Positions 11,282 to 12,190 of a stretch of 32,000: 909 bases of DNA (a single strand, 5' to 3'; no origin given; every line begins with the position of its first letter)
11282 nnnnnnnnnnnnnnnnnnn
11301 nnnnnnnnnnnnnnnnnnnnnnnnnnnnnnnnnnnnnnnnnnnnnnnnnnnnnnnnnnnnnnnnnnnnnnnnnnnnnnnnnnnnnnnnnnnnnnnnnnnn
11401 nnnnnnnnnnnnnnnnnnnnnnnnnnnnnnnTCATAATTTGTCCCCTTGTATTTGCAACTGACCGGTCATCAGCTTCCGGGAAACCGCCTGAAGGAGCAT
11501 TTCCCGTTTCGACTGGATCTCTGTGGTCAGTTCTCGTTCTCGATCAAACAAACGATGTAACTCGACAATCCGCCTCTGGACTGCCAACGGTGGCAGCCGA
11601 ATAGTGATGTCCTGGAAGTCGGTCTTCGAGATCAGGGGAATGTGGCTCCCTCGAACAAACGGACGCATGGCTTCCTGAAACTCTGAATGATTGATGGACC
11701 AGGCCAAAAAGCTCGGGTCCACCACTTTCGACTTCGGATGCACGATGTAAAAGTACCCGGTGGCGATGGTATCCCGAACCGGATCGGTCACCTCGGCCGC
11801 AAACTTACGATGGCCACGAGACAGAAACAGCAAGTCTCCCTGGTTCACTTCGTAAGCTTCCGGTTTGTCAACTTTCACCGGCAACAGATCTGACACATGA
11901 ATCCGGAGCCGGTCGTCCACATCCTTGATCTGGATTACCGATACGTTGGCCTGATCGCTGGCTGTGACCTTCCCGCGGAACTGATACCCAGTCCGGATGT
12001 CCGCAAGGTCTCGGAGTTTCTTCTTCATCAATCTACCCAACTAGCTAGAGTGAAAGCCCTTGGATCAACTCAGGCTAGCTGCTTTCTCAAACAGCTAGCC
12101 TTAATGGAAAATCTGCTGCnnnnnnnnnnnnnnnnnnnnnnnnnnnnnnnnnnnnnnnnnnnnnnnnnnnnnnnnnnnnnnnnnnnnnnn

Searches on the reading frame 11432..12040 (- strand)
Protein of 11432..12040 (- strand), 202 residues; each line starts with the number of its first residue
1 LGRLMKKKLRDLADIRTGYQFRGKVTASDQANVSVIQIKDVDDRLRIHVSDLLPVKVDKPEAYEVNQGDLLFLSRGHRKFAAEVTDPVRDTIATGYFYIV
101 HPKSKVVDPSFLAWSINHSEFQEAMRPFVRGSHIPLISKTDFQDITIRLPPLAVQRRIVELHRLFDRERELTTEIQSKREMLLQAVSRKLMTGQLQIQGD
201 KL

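Call 4: search_protein_families(library=pfam, proteins=[window:11432-12040:-], max_evalue=0.01)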
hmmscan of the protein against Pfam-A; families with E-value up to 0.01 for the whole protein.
window:11432-12040:- (202 aa): 1 family
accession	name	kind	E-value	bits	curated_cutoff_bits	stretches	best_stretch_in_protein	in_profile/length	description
PF01420.25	Methylase_S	-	1e-09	39.3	22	1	5-176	5-163/168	Type I restriction modification DNA specificity domain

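Call 5: search_protein_families(library=padloc, proteins=[window:11432-12040:-], max_evalue=0.01)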
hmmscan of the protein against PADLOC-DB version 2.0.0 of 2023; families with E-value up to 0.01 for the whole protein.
window:11432-12040:- (202 aa): 91 families (the best 25 are shown)
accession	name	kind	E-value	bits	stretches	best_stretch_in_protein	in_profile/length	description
PDLC03087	Specificity_I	-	1.7e-18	64.7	1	6-198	17-213/418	Type I specificity subunit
PDLC03107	Specificity_I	-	1e-16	59.1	1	6-194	197-391/392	Type I specificity subunit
PDLC03100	Specificity_I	-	1.3e-15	55.8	1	6-191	198-388/392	Type I specificity subunit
PDLC03089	Specificity_I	-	1.8e-15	55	1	5-176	6-179/446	Type I specificity subunit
PDLC03108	Specificity_I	-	2.5e-15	54.7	1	28-196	268-436/452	Type I specificity subunit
PDLC03199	Specificity_I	-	2.7e-15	54.8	1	11-188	5-183/208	Type I specificity subunit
PDLC03068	Specificity_I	-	4.3e-15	53.8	1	6-184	6-184/403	Type I specificity subunit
PDLC03086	Specificity_I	-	1.1e-14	52.2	1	4-184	11-192/458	Type I specificity subunit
PDLC03090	Specificity_I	-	8.1e-14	49.7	1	7-161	25-178/434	Type I specificity subunit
PDLC03179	Specificity_I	-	2.1e-13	48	1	27-183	419-577/589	Type I specificity subunit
PDLC03162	Specificity_I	-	8.5e-13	45.9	1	8-196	221-415/431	Type I specificity subunit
PDLC03178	Specificity_I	-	1.5e-12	45.6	1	6-163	221-382/411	Type I specificity subunit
PDLC03168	Specificity_I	-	1.8e-12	45.5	1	6-178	7-178/459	Type I specificity subunit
PDLC03073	Specificity_I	-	3.9e-12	44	1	6-184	20-199/437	Type I specificity subunit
PDLC03098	Specificity_I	-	6e-12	43.7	1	7-196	253-437/443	Type I specificity subunit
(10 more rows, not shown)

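Call 7: search_protein_families(library=ncbifam, proteins=[window:11432-12040:-], max_evalue=0.1)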
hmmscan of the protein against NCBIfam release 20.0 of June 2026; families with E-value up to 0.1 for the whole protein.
window:11432-12040:- (202 aa): 2 families
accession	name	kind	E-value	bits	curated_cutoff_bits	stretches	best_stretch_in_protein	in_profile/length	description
NF007278.0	PRK09737.1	equivalog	2.8e-07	29.7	662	1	9-160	15-169/461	type I restriction-modification system specificity subunit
NF047740.1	antiphage_MADS5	equivalog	0.0088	14.9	400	1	7-168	275-441/461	methylation-associated defense system restriction endonuclease subunit S MAD5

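Call 43: find_homologous_proteins(query=window:11432-12028:-, max_evalue=0.00001)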
Query window:11432-12028:- (198 aa): 140 proteins with E <= 0.00001 among 232 candidates; the best 120 are listed.
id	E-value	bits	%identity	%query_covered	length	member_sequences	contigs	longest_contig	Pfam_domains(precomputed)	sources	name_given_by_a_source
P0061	2.7e-124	430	100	100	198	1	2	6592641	PF01420.26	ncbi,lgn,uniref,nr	ncbi:restriction endonuclease subunit S [Telmatocola sphagniphila]|uniref:Restriction endonuclease s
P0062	2.6e-104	364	82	99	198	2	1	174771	PF01420.26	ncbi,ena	-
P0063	4.3e-102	357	82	99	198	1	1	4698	PF01420.26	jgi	jgi:restriction endonuclease S subunit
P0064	8.8e-99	346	79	99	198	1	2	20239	PF01420.26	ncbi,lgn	-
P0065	6.1e-96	337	78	99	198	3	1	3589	PF01420.26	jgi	jgi:restriction endonuclease S subunit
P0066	2.3e-93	329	77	99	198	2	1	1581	PF01420.26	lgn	-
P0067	1.2e-91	323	76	99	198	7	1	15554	PF01420.26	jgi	jgi:restriction endonuclease S subunit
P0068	2.7e-91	322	74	99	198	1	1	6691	PF01420.26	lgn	-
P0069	3.9e-88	312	72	99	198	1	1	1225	PF01420.26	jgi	jgi:restriction endonuclease S subunit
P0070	4.7e-88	311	71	99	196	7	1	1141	PF01420.26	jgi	jgi:restriction endonuclease S subunit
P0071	5.7e-86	305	70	99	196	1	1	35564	PF01420.26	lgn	-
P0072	1.5e-85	303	68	99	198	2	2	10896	PF01420.26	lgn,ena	-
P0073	3.0e-85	302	69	99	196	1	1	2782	PF01420.26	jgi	jgi:restriction endonuclease S subunit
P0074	9.9e-85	301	68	99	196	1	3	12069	PF01420.26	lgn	-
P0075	1.4e-84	300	68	99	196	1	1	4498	PF01420.26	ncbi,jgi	jgi:restriction endonuclease S subunit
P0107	1.7e-68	248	57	99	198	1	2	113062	PF01420.26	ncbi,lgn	-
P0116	1.9e-64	235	58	97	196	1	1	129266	PF01420.26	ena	-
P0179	1.1e-46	177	49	92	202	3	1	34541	PF01420.26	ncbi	-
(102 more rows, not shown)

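Call 44: find_encoding_contigs(protein=P0062, flank=7000, max_places=1)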
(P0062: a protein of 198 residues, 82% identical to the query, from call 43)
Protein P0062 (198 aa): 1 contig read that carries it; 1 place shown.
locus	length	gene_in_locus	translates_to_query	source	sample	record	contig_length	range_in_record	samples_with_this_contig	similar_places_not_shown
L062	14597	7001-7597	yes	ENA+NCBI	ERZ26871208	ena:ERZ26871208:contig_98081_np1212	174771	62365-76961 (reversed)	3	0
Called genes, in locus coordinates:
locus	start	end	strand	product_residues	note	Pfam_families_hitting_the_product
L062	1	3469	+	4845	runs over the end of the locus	PF13205:Big_5 (weak), PF07705:CARDB (weak), PF04151:PPC (weak), PF24595:DUF7619 (faint), PF02494:HYR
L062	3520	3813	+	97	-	-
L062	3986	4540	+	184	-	PF07638:Sigma70_ECF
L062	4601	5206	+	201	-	-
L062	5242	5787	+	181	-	PF10040:CRISPR_Cas6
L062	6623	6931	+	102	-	-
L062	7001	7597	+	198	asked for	PF01420:Methylase_S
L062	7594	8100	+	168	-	PF12161:HsdM_N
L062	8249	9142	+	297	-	PF02384:N6_Mtase, PF07669:Eco57I (weak)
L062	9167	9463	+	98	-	-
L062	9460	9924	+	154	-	PF01850:PIN (weak)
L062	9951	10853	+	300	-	-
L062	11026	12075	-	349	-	PF13565:HTH_32 (weak)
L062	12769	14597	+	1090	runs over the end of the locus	PF04313:HSDR_N, PF04851:ResIII, PF18766:SWI2_SNF2, PF22679:T1R_D3-like, PF11867:T1RH-like_C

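Call 45: find_encoding_contigs(protein=P0071, flank=7000, max_places=1)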
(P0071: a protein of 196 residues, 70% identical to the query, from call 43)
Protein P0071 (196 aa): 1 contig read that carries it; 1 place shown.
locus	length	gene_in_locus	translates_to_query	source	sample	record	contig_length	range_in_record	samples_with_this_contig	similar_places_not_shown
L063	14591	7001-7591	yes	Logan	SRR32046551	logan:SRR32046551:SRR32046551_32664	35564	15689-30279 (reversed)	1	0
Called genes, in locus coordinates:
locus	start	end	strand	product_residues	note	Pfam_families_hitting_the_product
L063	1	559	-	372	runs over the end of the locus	PF07733:DNA_pol3_alpha, PF17657:DNA_pol3_finger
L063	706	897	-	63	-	-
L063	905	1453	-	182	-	-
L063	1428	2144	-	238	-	-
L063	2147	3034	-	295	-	PF01930:Cas_Cas4 (faint), PF12705:PDDEXK_1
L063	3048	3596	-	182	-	-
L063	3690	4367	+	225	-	-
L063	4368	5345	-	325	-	PF06067:DUF932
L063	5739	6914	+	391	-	PF16263:DUF4917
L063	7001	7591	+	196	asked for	PF01420:Methylase_S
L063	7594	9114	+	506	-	PF12161:HsdM_N, PF02384:N6_Mtase, PF01170:UPF0020 (faint), PF07669:Eco57I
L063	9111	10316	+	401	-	PF01420:Methylase_S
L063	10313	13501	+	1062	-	PF04313:HSDR_N, PF04851:ResIII, PF18766:SWI2_SNF2, PF22679:T1R_D3-like, PF11867:T1RH-like_C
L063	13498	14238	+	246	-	PF01863:YgjP-like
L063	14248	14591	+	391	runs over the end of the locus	PF26363:Phospholipase-like, PF01764:Lipase_3, PF07819:PGAP1 (faint)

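Call 46: find_encoding_contigs(protein=P0107, flank=7000, max_places=1)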
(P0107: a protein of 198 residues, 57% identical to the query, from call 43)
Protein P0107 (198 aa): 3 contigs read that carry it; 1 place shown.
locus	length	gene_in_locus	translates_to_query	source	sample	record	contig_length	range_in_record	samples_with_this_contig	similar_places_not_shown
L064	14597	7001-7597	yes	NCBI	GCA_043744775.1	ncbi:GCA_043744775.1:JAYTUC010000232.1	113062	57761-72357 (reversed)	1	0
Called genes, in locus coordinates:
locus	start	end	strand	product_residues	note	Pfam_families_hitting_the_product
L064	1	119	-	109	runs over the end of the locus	-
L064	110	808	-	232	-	PF00149:Metallophos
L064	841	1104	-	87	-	-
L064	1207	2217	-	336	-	PF08279:HTH_11 (weak), PF13280:WYL, PF25583:WCX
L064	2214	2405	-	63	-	-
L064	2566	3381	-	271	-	-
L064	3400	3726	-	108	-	-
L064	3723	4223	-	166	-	-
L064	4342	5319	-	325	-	PF06067:DUF932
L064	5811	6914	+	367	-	PF16263:DUF4917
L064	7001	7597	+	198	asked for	PF01420:Methylase_S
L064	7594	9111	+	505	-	PF12161:HsdM_N, PF02384:N6_Mtase, PF07669:Eco57I (weak)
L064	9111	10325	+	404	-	PF01420:Methylase_S (weak)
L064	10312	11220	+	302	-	-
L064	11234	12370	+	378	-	PF17761:DUF1016_N, PF06250:YhcG_C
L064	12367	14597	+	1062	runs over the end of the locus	PF04313:HSDR_N, PF04851:ResIII, PF18766:SWI2_SNF2, PF22679:T1R_D3-like, PF11867:T1RH-like_C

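Call 60: find_encoding_contigs(protein=P0116, flank=6000, max_places=1)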
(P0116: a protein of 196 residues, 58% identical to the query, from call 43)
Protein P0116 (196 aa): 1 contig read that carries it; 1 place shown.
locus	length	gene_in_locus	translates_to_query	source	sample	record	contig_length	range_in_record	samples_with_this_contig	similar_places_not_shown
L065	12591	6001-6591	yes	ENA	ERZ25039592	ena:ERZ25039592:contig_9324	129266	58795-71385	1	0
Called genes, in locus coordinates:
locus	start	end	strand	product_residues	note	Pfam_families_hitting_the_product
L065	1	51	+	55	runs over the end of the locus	-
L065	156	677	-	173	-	-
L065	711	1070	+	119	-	-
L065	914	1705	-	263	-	-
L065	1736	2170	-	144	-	PF12705:PDDEXK_1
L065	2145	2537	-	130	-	PF12705:PDDEXK_1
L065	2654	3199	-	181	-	-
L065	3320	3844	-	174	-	PF06067:DUF932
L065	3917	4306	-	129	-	PF06067:DUF932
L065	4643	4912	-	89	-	-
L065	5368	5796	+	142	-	PF16263:DUF4917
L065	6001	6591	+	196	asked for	PF01420:Methylase_S (weak)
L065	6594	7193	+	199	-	PF12161:HsdM_N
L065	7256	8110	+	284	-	PF02384:N6_Mtase, PF07669:Eco57I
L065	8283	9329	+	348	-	PF01420:Methylase_S (weak)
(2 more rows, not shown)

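Call 61: find_encoding_contigs(protein=P0179, flank=6000, max_places=1)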
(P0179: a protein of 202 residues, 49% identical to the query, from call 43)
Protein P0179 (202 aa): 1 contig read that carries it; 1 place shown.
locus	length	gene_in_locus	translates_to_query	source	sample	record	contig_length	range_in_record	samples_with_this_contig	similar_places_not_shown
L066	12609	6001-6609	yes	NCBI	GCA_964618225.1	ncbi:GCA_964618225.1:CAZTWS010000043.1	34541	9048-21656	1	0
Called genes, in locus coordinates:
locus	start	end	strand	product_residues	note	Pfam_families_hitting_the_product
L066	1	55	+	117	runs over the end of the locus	PF01740:STAS, PF13466:STAS_2 (faint)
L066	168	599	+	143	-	PF13581:HATPase_c_2, PF02518:HATPase_c (weak)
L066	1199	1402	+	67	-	-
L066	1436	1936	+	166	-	PF11149:DUF2924, PF18755:RAMA (weak)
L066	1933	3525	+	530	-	PF00239:Resolvase, PF07508:Recombinase, PF13408:Zn_ribbon_recom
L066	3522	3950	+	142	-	-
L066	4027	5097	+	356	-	PF05066:HARE-HTH, PF25318:WHD_GDS1 (faint), PF05066:HARE-HTH, PF04471:Mrr_cat, PF22722:NA-iREase1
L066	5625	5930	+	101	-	-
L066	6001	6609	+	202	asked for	PF01420:Methylase_S (weak)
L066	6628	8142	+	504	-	PF12161:HsdM_N, PF02384:N6_Mtase, PF05175:MTS (weak), PF07669:Eco57I (weak)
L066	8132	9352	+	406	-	PF01420:Methylase_S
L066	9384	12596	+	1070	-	PF04313:HSDR_N, PF04851:ResIII, PF18766:SWI2_SNF2, PF22679:T1R_D3-like, PF11867:T1RH-like_C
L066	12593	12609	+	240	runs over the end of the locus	PF01863:YgjP-like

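Call 67: search_dna_similar(query=window:11432-12028:-, collection=plasmids, mode=protein, max_evalue=0.001, max_rows=30)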
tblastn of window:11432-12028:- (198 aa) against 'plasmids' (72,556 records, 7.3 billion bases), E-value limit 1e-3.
Records with a match: 59; places in all: 60; records where one place covers at least 80% of the query: 51.
Best place of each record, by identity: <60% 59.
By first word of the organism name: Acetobacter 13; Acinetobacter 10; Moellerella 6; Enterobacter 3; Vibrio 2; Lactiplantibacillus 2; Sphaerotilus 1; Methylobacter 1; Mesorhizobium 1; Sulfitobacter 1; and 19 more.
By predicted mobility (MOB-suite, as given by PLSDB): conjugative 23; mobilizable 18; non-mobilizable 18.
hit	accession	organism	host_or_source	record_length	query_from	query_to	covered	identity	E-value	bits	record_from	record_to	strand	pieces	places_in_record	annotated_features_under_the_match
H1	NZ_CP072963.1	Enterobacter sp. MGH 14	respiratory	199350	5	187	92%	31.5%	2e-14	78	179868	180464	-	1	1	restriction endonuclease subunit S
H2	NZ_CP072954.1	Enterobacter sp. MGH 3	respiratory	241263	5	187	92%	31.5%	2e-14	78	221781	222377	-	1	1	restriction endonuclease subunit S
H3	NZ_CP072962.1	Enterobacter sp. MGH 14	respiratory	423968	5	187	92%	31.5%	2e-14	78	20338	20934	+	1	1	restriction endonuclease subunit S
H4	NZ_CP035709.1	Sphaerotilus sulfidivorans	cell culture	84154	10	176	84%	34.1%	8e-18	87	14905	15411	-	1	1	restriction endonuclease subunit S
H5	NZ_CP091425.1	Methylobacter sp. YRD-M1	isolate,wetland soil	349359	3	179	89%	32.0%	9e-24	104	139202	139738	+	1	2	restriction endonuclease subunit S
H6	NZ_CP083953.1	Mesorhizobium sp. B2-1-8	cell culture,soil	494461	1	186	94%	30.5%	6e-21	97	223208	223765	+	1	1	restriction endonuclease subunit S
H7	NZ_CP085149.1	Sulfitobacter dubius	cell culture,Sediment from the Channel ...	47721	5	192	95%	30.1%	1e-14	78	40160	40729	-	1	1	restriction endonuclease subunit S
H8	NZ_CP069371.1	Neotabrizicola shimadae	microbial biofilm,biofilm, Nakabusa ...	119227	5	192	95%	29.9%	6e-18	88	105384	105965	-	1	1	restriction endonuclease subunit S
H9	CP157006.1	Methylomonas sp. AM2-LC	-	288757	2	186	93%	30.4%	6e-24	105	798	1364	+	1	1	record has no annotation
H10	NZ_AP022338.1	Mameliella alba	-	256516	4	178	88%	32.1%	5e-18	88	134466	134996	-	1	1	restriction endonuclease subunit S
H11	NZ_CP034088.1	Methylocystis rosea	cell culture,groundwater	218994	5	182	90%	30.6%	2e-18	90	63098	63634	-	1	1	restriction endonuclease subunit S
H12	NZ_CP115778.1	Paracoccus albus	cell culture,sediment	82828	4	178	88%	30.8%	9e-18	87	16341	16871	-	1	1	restriction endonuclease subunit S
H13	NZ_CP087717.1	Acinetobacter pittii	Homo sapiens,pure culture,hydrothorax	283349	4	189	94%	28.9%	3e-18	89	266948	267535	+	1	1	restriction endonuclease subunit S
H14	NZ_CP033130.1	Acinetobacter wuhouensis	Culture,Sewage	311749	4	189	94%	28.9%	3e-18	89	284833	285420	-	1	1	restriction endonuclease subunit S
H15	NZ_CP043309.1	Acinetobacter johnsonii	sewage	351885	4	189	94%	28.9%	3e-18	89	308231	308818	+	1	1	restriction endonuclease subunit S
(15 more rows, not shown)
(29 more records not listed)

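Call 69: get_annotated_region(hit=H13, flank=7000)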
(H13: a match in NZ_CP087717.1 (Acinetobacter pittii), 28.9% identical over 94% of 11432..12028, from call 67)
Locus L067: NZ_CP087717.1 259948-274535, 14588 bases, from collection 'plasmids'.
description: Acinetobacter pittii strain AP2044 plasmid pAP2044-1, complete sequence
organism: Acinetobacter pittii (NCBI taxid 48296)
taxonomy: Bacteria; Pseudomonadota; Gammaproteobacteria; Moraxellales; Moraxellaceae; Acinetobacter; Acinetobacter pittii
host: -; source: Homo sapiens,pure culture,hydrothorax; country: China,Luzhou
typing (MOB-suite, as given by PLSDB): mobilizable; relaxase MOBP
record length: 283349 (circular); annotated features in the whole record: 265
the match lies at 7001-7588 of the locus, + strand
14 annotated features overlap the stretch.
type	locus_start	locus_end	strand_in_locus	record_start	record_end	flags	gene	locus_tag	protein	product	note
CDS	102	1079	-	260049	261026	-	-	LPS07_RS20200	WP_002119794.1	sensor domain-containing diguanylate cyclase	-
CDS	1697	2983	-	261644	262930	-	-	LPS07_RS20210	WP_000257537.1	GAF domain-containing protein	-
CDS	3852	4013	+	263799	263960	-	-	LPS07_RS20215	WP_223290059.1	peptide-methionine (S)-S-oxide reductase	-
CDS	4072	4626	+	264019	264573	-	-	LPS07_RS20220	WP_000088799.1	carboxymuconolactone decarboxylase family protein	-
CDS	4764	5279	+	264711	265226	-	-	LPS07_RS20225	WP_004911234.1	DUF417 family protein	-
CDS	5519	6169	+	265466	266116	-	-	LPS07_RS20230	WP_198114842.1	IS5 family transposase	-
CDS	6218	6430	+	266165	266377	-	-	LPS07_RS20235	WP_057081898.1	helix-turn-helix transcriptional regulator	-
CDS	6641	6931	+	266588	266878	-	-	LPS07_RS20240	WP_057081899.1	hypothetical protein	-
CDS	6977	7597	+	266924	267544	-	-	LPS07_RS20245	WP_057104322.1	restriction endonuclease subunit S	-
CDS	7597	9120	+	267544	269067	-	-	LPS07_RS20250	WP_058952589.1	type I restriction-modification system subunit M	GO:0006306 - DNA methylation [Evidence IEA]; GO:0009307 - DNA restriction-modification system [Evidence IEA]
CDS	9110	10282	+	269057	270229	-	-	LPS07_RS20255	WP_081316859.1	restriction endonuclease subunit S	GO:0006304 - DNA modification [Evidence IEA]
CDS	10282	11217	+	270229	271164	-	-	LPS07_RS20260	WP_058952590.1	endonuclease NucS domain-containing protein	-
CDS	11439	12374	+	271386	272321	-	-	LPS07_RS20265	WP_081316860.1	Abi family protein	-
CDS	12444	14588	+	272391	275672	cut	-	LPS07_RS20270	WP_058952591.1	type I restriction endonuclease subunit R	-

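Call 70: get_annotated_region(hit=H5, flank=7000)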
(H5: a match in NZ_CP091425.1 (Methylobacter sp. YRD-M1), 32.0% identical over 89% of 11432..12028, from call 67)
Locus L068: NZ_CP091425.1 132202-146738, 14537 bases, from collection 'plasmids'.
description: Methylobacter sp. YRD-M1 plasmid unnamed1, complete sequence
organism: Methylobacter sp. YRD-M1 (NCBI taxid 2911520)
taxonomy: Bacteria; Pseudomonadota; Gammaproteobacteria; Methylococcales; Methylococcaceae; Methylobacter; Methylobacter sp. YRD-M1
host: -; source: isolate,wetland soil; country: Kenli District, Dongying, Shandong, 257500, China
typing (MOB-suite, as given by PLSDB): non-mobilizable
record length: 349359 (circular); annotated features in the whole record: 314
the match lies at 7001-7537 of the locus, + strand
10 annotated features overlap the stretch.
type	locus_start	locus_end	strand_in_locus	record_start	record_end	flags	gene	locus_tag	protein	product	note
CDS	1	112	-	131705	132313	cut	-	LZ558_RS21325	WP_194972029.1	recombinase family protein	GO:0006310 - DNA recombination [Evidence IEA]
CDS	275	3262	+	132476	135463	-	-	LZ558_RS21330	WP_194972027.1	Tn3 family transposase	-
CDS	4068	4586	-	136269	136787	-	-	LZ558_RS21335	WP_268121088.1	hypothetical protein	-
CDS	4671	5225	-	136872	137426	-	-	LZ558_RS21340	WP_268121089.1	recombinase family protein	GO:0006310 - DNA recombination [Evidence IEA]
CDS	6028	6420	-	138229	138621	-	-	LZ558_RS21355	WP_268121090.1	helix-turn-helix domain-containing protein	-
CDS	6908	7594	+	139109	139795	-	-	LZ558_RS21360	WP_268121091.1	restriction endonuclease subunit S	GO:0006304 - DNA modification [Evidence IEA]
CDS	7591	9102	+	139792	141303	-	-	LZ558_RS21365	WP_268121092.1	type I restriction-modification system subunit M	GO:0006306 - DNA methylation [Evidence IEA]; GO:0009307 - DNA restriction-modification system [Evidence IEA]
CDS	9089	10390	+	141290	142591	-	-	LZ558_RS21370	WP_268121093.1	restriction endonuclease subunit S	GO:0006304 - DNA modification [Evidence IEA]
CDS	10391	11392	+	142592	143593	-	-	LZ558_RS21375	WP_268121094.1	Abi family protein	-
CDS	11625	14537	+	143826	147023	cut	-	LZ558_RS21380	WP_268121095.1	type I restriction endonuclease subunit R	-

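Call 85: predict_structure(alignment_id=A4)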
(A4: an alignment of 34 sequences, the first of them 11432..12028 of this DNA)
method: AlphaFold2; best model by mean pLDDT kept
length: 198 residues; sequences in the alignment: 34
mean_pLDDT: 93.3   pTM: 0.83
mean pLDDT of the five models: 93.3, 92.6, 92.6, 91.6, 90.4
residues with pLDDT >= 90: 173; 70-90: 21; 50-70: 3; < 50: 1
segments of 3 or more residues with pLDDT < 50: none
pLDDT, mean of each block of 10 residues (from residue 1): 97 93 93 94 94 94 97 94 94 97 97 95 86 95 97 96 94 96 91 65
secondary structure, 60 per line:
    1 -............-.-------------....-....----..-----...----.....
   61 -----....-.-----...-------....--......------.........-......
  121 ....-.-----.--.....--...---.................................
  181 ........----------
elements in order: E2-4 H5-8 E9-13 E29-32 E49-51 H56-59 E66-69 E77-79 E87-90 E93-98 H105-113 H115-124 H135-139 E142-144 H148-188
